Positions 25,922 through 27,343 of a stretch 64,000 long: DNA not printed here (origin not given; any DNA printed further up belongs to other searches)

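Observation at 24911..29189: Tandem paralogous coiled-coil proteins beside an orphan ABC ATPase and the fliW-csrA pair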

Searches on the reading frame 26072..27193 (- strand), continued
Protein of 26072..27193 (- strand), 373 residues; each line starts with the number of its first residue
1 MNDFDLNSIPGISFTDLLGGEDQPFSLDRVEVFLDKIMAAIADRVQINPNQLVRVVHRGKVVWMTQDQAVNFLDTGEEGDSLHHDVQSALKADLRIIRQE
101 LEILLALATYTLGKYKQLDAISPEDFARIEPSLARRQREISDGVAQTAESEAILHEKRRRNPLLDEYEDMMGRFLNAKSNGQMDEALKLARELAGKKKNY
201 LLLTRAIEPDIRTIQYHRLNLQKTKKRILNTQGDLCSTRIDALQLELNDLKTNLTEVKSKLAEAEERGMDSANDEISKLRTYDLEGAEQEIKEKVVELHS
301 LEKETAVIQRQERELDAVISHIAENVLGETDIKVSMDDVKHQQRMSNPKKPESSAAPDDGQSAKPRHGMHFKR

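Call 34: predict_structure(alignment_id=A1)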
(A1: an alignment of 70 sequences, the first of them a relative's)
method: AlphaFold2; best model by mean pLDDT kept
length: 373 residues; sequences in the alignment: 70
mean_pLDDT: 79.7   pTM: 0.72
mean pLDDT of the five models: 79.7, 78.5, 77.4, 76.5, 74.3
residues with pLDDT >= 90: 173; 70-90: 114; 50-70: 40; < 50: 46
segments of 3 or more residues with pLDDT < 50: 1-11, 330-335, 345-373
pLDDT, mean of each block of 10 residues (from residue 1): 37 53 66 73 67 82 85 78 81 86 90 91 93 95 95 94 93 92 95 95 94 93 95 94 94 89 78 71 85 92 92 89 77 49 47 39 42 45
secondary structure, 60 per line:
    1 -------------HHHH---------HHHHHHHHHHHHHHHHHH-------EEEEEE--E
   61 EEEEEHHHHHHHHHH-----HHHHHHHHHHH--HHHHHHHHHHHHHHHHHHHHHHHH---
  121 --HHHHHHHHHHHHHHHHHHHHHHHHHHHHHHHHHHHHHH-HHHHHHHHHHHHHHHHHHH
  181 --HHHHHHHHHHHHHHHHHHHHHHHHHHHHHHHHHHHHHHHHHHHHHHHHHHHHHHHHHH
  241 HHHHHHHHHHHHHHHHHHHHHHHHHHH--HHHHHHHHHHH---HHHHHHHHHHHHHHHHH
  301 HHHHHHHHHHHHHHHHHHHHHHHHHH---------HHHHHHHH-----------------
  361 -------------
elements in order: H14-17 H27-44 E52-57 E60-65 H66-75 H81-91 H94-117 H123-160 H162-180 H183-267 H270-280 H284-326 H336-343

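Call 41: fold_search(model_id=the predicted structure, library=pdb)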
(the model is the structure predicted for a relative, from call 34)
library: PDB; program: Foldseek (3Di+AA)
matches with E <= 10: 637; with E <= 0.001: 0
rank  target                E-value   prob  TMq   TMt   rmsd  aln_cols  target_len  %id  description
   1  6h2e_P                1.0e-01  0.96  0.31  0.41  12.0       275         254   12  Structure of the soluble AhlC of the tripartite alpha-pore forming toxin, AHL, from Aeromonas hydrophila. (released 2019-07-10)
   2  6h2d_P                1.3e-01  0.98  0.30  0.47  11.6       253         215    9  Structure of the soluble AhlC of the tripartite alpha-pore forming toxin, AHL, from Aeromonas hydrophila. (released 2019-07-10)
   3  6r1j_J                1.4e-01  0.97  0.31  0.41   9.7       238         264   11  Structure of the soluble AhlC triple head mutant of the tripartite alpha-pore forming toxin, AHL, from Aeromonas hydro (released 2019-07-10)
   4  6grj_I                1.4e-01  0.66  0.23  0.26  14.1       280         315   11  Structure of the AhlB pore of the tripartite alpha-pore forming toxin, AHL, from Aeromonas hydrophila. (released 2019-07-03)
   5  9g3d_B                1.4e-01  0.33  0.18  0.17  27.5       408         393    9  Cryo-EM structure of SbmA in the inward-facing-narrow conformation bound to 2 sybodies (released 2025-07-23)
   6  6h2d_S                1.5e-01  0.99  0.31  0.48  10.9       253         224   11  Structure of the soluble AhlC of the tripartite alpha-pore forming toxin, AHL, from Aeromonas hydrophila. (released 2019-07-10)
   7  6grj_B                1.8e-01  0.60  0.23  0.26  14.2       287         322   11  Structure of the AhlB pore of the tripartite alpha-pore forming toxin, AHL, from Aeromonas hydrophila. (released 2019-07-03)
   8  6grj_F                1.9e-01  0.60  0.24  0.26  13.8       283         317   11  Structure of the AhlB pore of the tripartite alpha-pore forming toxin, AHL, from Aeromonas hydrophila. (released 2019-07-03)
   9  6h2e_Q                2.0e-01  0.98  0.32  0.43   7.5       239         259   11  Structure of the soluble AhlC of the tripartite alpha-pore forming toxin, AHL, from Aeromonas hydrophila. (released 2019-07-10)
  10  6r1j_D                2.1e-01  0.97  0.30  0.41   8.0       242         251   10  Structure of the soluble AhlC triple head mutant of the tripartite alpha-pore forming toxin, AHL, from Aeromonas hydro (released 2019-07-10)
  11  8fbo_A                2.2e-01  0.15  0.10  0.15  23.9       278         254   15  Improving the secretion of designed protein assemblies through negative design of cryptic transmembrane domains (released 2023-03-22)
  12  8i4v_B                2.7e-01  0.47  0.18  0.24  38.5       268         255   15  Cryo-EM structure of 5-subunit Smc5/6 arm region (released 2024-06-26)
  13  7a0g_DDD              2.9e-01  0.91  0.31  0.36  15.8       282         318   11  Structure of the SmhB pore of the tripartite alpha-pore forming toxin, Smh, from Serratia marcescens. (released 2021-03-31)
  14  1fio                  3.0e-01  0.89  0.20  0.38  24.0       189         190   13  CRYSTAL STRUCTURE OF YEAST T-SNARE PROTEIN SSO1 (released 2000-10-11)
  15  8vp5_A                3.2e-01  0.11  0.13  0.08  27.0       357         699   12  Cryo-EM structure of the ABC transporter PCAT1 bound with ADP and Substrate (released 2024-10-30)
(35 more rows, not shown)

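Call 42: find_encoding_contigs(protein=P0113, flank=8000, max_places=2)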
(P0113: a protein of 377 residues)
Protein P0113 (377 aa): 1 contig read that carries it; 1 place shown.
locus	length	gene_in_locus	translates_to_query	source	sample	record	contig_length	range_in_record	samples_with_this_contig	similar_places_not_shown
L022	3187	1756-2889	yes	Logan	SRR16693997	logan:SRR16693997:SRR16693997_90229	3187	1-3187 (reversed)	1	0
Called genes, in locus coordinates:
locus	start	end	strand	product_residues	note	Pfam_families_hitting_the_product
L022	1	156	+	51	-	?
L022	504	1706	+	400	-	-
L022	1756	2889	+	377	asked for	-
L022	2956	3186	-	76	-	?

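Call 43: find_encoding_contigs(protein=P0116, flank=8000, max_places=2)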
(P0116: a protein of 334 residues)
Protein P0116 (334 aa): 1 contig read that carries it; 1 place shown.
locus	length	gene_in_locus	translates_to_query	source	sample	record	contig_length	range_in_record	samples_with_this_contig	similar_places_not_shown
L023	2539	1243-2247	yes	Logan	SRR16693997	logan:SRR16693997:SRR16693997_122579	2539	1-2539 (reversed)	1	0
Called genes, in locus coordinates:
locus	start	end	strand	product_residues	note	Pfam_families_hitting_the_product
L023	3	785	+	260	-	?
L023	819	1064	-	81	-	-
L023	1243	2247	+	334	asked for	-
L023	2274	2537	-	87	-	?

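Call 47: find_encoding_contigs(protein=P0017, flank=10000, max_places=1)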
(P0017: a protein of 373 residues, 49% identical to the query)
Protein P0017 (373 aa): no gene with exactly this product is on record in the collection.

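Call 50: find_encoding_contigs(protein=P0115, flank=8000, max_places=2)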
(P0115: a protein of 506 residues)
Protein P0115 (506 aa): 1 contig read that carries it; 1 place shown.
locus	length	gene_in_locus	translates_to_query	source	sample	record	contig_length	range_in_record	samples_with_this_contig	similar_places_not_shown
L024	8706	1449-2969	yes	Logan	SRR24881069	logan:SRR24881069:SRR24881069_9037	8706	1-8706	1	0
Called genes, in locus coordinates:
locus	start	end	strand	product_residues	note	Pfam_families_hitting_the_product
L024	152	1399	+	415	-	PF14100:DUF6807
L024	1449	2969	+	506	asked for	-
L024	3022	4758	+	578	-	PF12679:ABC2_membrane_2 (faint), PF12730:ABC2_membrane_4 (faint)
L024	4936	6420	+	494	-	PF02366:PMT, PF13231:PMT_2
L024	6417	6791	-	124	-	-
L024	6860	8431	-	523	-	PF00881:Nitroreductase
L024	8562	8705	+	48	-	?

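Call 51: find_encoding_contigs(protein=P0126, flank=8000, max_places=2)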
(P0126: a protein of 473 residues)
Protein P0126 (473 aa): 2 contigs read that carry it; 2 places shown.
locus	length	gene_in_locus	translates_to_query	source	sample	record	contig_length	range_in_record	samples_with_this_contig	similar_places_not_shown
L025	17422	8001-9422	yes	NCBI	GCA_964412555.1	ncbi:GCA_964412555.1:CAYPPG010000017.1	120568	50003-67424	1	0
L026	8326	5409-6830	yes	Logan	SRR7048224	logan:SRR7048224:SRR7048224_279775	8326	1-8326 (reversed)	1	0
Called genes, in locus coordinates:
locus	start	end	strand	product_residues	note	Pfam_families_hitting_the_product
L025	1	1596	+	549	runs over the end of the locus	PF04015:DUF362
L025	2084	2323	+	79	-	PF03683:UPF0175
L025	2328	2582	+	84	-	-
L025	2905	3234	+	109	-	PF05534:HicB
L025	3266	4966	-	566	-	PF00884:Sulfatase, PF01663:Phosphodiest (faint), PF16347:SGSH_C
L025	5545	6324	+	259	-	PF01904:DUF72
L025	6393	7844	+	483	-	PF00924:MS_channel_2nd, PF21082:MS_channel_3rd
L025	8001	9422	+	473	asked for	-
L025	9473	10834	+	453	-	PF01408:GFO_IDH_MocA, PF19051:GFO_IDH_MocA_C2, PF22725:GFO_IDH_MocA_C3 (faint)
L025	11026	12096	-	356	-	PF00288:GHMP_kinases_N, PF08544:GHMP_kinases_C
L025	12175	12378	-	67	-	-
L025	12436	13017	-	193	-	PF01965:DJ-1_PfpI, PF00117:GATase (weak)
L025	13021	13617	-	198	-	PF04367:DUF502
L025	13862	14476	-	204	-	PF01047:MarR, PF12802:MarR_2, PF13463:HTH_27 (faint), PF13412:HTH_24 (weak), PF22381:Staph_reg_Sar_Rot (faint)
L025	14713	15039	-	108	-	PF01521:Fe-S_biosyn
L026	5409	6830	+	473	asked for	-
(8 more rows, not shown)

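Call 53: search_protein_families(library=pfam, proteins=[L023:3-785:+, L023:819-1064:-, L023:2274-2537:-, L022:1-156:+, L022:504-1706:+, L022:2956-3186:-, L024:3022-4758:+], max_evalue=0.01)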
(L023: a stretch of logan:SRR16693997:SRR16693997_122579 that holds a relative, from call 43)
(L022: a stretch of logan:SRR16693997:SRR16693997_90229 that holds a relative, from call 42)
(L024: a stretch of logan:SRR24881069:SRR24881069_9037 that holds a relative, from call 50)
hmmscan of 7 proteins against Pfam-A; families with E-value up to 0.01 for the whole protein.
L023:3-785:+ (260 aa): 1 family
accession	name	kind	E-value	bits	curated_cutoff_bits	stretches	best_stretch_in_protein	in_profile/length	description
PF04055.27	Radical_SAM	-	1.4e-06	29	29.5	1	21-112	74-166/166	Radical SAM superfamily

L023:819-1064:- (81 aa): 0 families

L023:2274-2537:- (87 aa): 0 families

L022:1-156:+ (51 aa): 1 family
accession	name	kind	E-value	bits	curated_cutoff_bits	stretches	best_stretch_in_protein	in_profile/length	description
PF04951.18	Peptidase_M55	-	7.7e-07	29.2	25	1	2-42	223-263/264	D-aminopeptidase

L022:504-1706:+ (400 aa): 0 families

L022:2956-3186:- (76 aa): 0 families

L024:3022-4758:+ (578 aa): 3 families
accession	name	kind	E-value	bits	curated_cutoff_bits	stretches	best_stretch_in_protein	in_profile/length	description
PF12679.13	ABC2_membrane_2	-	3.6e-09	36.7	27.2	2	48-196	40-203/283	ABC-2 family transporter protein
PF12730.13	ABC2_membrane_4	-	1.5e-06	28.8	27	1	28-191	17-174/179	ABC-2 family transporter protein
PF12698.13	ABC2_membrane_3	-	0.00085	18.9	31.6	1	70-190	167-280/347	ABC-2 family transporter protein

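Call 59: find_related_loci(query=A5, collection=metagenome_contigs, flank=8000)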
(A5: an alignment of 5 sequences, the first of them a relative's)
Query A5 (332 aa) in metagenome_contigs; peptide patterns used: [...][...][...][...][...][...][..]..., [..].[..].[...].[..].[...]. (x = any residue, [..] = any of these).
414 stretches matched a pattern; 2 encode a relative of the query (tblastn E <= 1e-3); 2 distinct loci.
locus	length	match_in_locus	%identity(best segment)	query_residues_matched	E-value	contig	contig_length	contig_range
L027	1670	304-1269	32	8-326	3e-55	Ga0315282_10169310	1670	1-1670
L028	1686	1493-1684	51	15-79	2e-19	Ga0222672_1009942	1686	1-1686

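Call 60: find_encoding_contigs(protein=P0129, flank=8000, max_places=2)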
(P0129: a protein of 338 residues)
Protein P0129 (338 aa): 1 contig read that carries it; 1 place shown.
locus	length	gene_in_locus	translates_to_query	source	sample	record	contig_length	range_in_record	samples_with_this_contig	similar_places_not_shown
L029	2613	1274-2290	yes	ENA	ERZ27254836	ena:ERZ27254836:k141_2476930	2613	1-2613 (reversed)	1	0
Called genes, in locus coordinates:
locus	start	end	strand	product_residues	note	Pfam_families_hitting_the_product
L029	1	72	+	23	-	?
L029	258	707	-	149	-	PF02082:Rrf2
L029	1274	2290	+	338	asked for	-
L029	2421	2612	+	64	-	?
